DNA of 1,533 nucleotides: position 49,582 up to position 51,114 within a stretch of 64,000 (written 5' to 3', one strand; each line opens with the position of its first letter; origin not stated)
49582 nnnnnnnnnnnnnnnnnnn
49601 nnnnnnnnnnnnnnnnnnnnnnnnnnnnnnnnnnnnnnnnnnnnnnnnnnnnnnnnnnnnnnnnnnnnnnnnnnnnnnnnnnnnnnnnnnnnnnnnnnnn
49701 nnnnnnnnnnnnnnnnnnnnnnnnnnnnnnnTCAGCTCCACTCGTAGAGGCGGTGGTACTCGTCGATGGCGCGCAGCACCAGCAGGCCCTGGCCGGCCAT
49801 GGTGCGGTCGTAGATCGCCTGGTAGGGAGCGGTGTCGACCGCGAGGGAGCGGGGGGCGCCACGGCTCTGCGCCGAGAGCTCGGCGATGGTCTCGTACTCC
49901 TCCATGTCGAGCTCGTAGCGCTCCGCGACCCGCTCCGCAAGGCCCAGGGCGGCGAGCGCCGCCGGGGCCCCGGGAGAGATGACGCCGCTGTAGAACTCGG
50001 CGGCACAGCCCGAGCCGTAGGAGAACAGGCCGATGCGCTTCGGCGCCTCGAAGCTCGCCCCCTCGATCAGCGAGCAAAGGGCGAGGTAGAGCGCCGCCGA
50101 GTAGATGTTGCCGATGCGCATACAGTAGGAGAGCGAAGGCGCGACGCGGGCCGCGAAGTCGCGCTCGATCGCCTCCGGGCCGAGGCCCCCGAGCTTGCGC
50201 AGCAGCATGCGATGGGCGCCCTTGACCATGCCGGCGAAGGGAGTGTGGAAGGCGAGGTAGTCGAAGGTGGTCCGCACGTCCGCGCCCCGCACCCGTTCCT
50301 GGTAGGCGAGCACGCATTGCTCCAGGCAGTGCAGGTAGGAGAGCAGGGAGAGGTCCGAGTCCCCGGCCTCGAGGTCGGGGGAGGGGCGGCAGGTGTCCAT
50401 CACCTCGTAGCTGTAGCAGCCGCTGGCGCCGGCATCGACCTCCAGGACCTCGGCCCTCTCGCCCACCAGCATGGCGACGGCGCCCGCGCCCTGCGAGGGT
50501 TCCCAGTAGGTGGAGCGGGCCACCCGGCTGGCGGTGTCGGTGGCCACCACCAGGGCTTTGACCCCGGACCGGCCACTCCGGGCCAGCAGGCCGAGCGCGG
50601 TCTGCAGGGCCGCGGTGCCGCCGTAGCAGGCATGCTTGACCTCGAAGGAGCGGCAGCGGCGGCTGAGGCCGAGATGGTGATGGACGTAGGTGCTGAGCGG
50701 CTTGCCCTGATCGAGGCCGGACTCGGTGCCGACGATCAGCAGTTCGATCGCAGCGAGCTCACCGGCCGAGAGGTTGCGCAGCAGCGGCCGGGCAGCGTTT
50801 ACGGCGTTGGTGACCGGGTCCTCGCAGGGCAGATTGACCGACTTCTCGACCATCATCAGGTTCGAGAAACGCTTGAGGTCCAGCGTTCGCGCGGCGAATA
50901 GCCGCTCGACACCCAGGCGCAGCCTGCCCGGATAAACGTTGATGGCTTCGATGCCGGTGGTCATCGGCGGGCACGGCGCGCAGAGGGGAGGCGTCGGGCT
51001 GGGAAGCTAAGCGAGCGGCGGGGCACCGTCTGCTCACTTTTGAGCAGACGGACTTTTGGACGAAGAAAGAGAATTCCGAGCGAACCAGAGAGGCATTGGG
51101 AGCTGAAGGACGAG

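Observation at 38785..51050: Conserved palindromic operator at three cluster promoters, probably the binding site of the cluster Crp/Fnr regulator (including autoregulation)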

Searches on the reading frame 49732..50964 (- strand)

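Call 12: search_protein_families(library=pfam, proteins=[window:49732-50964:-])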
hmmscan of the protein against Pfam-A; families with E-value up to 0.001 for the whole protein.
window:49732-50964:- (410 aa): 3 families
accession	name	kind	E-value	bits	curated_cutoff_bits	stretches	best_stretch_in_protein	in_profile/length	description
PF08540.16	HMG_CoA_synt_C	-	2.6e-21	76.9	25.1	2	269-367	139-244/280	Hydroxymethylglutaryl-coenzyme A synthase C terminal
PF01154.23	HMG_CoA_synt_N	-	4.9e-10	40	25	1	71-171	73-173/174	Hydroxymethylglutaryl-coenzyme A synthase N terminal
PF08545.16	ACP_syn_III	-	9.1e-05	22.7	24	1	107-181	1-79/80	3-Oxoacyl-[acyl-carrier-protein (ACP)] synthase III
